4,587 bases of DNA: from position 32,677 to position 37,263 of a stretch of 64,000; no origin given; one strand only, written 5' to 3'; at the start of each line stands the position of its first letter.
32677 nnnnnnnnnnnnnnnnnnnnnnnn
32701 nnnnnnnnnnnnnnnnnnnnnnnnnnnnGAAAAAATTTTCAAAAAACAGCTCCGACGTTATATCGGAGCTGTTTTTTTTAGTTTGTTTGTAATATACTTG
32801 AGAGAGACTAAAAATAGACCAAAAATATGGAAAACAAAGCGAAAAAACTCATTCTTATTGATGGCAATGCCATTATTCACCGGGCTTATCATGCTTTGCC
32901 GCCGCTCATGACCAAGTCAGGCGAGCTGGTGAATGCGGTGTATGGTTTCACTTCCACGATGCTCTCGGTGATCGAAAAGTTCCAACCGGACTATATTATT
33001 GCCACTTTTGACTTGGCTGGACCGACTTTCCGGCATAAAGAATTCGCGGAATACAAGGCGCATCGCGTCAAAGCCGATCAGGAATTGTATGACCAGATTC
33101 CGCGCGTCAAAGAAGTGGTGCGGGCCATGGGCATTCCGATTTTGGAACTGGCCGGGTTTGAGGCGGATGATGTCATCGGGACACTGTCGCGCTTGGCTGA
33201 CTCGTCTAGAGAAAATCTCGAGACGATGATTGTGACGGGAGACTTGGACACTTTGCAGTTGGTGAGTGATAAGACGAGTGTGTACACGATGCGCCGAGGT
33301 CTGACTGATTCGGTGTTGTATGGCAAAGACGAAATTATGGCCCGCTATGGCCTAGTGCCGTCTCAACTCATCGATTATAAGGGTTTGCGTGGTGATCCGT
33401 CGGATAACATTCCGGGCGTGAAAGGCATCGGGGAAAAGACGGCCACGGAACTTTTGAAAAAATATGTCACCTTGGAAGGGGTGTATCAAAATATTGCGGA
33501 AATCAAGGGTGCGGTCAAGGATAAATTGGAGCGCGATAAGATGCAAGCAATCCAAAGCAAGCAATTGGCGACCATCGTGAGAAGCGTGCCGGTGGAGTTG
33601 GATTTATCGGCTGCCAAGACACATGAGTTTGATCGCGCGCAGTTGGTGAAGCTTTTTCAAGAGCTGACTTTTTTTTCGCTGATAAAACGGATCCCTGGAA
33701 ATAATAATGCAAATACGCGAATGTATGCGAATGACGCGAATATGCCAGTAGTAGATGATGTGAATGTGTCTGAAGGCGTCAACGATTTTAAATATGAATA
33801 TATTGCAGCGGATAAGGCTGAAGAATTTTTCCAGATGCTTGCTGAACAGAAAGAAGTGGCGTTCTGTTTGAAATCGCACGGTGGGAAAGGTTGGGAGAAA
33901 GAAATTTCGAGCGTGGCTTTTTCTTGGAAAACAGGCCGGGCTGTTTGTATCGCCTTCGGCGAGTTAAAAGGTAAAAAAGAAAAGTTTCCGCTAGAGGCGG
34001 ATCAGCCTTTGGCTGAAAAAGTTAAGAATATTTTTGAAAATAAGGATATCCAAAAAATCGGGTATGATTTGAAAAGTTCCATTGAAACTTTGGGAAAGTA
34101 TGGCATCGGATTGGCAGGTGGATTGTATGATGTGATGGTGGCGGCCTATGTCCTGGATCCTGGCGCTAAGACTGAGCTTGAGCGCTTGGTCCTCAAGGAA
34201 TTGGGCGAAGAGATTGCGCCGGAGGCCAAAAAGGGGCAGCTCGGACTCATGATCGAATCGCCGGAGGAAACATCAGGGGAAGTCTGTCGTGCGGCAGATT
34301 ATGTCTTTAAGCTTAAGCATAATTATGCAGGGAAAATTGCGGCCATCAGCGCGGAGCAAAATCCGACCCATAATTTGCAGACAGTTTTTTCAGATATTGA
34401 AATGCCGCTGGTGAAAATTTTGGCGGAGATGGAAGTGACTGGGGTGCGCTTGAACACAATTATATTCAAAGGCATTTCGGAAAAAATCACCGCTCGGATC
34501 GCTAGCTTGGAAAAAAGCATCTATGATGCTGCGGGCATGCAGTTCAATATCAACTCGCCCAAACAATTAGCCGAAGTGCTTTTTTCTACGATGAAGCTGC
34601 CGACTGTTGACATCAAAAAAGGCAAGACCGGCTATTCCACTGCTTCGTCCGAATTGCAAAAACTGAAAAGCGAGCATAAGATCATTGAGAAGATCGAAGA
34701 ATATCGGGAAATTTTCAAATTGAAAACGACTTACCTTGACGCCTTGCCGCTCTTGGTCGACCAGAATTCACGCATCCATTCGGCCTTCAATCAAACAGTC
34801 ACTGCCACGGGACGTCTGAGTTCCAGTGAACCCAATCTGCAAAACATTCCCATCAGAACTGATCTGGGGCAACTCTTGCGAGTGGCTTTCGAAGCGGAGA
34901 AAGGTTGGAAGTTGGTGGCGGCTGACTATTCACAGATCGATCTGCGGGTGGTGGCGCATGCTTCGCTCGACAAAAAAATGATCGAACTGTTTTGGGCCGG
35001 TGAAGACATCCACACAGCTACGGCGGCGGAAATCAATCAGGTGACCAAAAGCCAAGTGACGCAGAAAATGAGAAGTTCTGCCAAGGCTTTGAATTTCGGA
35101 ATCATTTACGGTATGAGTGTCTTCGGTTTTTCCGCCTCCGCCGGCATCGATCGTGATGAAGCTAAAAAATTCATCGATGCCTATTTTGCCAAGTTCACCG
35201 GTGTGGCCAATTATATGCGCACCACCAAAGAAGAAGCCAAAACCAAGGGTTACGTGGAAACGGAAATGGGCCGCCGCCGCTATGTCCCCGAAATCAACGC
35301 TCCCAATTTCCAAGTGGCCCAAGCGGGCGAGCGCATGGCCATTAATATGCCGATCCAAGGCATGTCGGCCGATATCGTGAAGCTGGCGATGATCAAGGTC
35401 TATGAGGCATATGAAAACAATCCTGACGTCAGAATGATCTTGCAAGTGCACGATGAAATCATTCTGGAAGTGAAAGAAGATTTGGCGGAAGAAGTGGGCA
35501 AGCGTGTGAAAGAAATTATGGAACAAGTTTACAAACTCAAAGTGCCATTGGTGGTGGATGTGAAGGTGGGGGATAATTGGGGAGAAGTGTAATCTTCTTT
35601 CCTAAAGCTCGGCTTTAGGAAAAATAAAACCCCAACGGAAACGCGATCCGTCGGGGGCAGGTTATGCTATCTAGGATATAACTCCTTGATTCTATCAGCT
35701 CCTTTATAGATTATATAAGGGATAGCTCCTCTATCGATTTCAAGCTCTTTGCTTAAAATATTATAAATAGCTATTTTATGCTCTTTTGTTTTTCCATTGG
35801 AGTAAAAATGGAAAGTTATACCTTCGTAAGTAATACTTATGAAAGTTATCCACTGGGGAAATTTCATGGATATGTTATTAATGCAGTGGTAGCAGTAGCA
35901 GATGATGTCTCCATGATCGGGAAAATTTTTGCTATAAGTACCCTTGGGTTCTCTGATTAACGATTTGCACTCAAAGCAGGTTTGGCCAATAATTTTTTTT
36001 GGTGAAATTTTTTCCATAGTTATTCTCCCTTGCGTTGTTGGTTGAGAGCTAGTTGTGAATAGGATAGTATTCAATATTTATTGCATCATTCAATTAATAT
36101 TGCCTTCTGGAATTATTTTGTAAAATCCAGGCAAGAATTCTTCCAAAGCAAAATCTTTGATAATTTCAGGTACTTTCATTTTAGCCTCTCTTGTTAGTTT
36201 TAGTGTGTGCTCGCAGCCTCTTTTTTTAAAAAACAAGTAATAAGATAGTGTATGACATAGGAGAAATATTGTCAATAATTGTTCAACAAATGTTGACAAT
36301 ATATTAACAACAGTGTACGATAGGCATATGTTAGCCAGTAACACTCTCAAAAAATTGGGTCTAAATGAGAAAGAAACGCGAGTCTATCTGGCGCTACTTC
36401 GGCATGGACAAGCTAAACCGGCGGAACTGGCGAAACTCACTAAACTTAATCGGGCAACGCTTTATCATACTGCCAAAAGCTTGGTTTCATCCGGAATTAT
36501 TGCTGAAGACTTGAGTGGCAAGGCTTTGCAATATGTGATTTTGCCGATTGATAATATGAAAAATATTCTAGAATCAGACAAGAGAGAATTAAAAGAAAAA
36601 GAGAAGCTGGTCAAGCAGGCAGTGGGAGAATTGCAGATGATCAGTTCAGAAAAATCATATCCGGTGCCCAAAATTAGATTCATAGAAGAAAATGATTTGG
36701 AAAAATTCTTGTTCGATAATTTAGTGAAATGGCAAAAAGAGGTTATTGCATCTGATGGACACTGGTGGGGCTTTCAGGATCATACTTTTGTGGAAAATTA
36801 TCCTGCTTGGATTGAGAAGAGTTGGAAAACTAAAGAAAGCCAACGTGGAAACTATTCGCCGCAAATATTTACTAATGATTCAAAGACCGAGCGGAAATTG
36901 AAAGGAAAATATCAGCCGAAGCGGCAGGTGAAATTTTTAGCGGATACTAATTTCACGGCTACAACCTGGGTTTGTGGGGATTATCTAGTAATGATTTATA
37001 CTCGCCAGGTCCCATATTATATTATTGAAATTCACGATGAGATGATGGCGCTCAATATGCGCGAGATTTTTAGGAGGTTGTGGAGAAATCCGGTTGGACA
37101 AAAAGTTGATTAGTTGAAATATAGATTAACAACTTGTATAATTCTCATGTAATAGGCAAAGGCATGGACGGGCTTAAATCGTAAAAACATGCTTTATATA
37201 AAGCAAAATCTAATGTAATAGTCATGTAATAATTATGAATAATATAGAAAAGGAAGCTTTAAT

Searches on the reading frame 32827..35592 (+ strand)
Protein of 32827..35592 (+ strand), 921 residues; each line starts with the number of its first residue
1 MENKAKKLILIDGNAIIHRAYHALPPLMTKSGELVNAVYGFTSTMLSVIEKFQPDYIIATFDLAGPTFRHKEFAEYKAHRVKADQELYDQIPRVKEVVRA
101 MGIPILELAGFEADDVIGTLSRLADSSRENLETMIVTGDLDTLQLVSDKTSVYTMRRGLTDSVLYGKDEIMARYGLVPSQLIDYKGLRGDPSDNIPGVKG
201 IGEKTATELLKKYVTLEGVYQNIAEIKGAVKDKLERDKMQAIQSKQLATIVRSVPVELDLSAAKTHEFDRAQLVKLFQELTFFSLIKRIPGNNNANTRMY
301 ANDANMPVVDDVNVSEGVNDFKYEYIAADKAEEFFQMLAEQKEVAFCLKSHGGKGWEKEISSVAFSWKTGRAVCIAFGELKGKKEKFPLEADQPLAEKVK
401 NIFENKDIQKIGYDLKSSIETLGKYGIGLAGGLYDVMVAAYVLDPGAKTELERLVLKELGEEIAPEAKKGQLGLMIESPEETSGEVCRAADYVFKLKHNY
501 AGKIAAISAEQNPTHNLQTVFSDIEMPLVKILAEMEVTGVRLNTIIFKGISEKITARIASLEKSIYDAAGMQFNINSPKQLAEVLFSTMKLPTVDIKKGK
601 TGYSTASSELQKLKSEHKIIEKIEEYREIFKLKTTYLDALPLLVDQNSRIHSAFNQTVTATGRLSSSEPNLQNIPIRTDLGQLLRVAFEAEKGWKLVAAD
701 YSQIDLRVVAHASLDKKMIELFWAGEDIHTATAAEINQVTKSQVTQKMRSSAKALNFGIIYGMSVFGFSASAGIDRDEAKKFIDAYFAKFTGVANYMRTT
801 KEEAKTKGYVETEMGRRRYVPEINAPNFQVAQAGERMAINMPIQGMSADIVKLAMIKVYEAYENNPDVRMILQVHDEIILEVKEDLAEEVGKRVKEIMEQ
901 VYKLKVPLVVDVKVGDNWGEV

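Call 15: search_protein_families(library=pfam, proteins=[window:32827-35592:+], max_evalue=0.001)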
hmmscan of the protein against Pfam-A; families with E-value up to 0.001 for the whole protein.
window:32827-35592:+ (921 aa): 5 families
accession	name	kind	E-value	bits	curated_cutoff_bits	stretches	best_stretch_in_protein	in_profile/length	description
PF00476.26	DNA_pol_A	-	1.1e-151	505.6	34.3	1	548-920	5-381/381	DNA polymerase family A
PF02739.22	5_3_exonuc_N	-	1.4e-53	181.4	34.3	1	7-175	1-164/164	5'-3' exonuclease, N-terminal resolvase-like domain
PF01367.25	5_3_exonuc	-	1.1e-31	109.6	40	1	178-270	3-96/97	5'-3' exonuclease, C-terminal SAM fold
PF22619.2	DNA_polI_exo1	-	2.3e-08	34.4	27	1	391-451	32-93/140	DNA polymerase I, ribonuclease H-like domain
PF01612.26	DNA_pol_A_exo1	-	7.8e-07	29.5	23.6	1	329-465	8-130/173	3'-5' exonuclease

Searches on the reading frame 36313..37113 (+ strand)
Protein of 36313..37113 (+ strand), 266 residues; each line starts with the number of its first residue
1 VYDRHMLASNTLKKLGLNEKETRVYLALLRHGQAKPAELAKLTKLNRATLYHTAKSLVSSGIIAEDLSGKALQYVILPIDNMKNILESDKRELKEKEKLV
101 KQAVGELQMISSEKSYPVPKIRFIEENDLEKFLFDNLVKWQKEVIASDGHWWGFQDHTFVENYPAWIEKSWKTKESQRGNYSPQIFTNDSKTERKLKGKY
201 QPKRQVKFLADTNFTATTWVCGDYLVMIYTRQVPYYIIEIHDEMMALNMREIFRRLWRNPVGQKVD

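Call 15: search_protein_families(library=pfam, proteins=[window:36313-37113:+], max_evalue=0.001)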
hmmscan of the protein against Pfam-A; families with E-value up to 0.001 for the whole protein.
window:36313-37113:+ (266 aa): 2 families
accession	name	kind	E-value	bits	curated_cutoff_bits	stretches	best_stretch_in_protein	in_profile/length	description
PF01978.25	TrmB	-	2.4e-12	46.9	25.6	1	12-75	1-63/68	Sugar-specific transcriptional regulator TrmB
PF22105.2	DUF6943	-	0.00025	21.6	27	1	46-125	45-122/131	Family of unknown function (DUF6943)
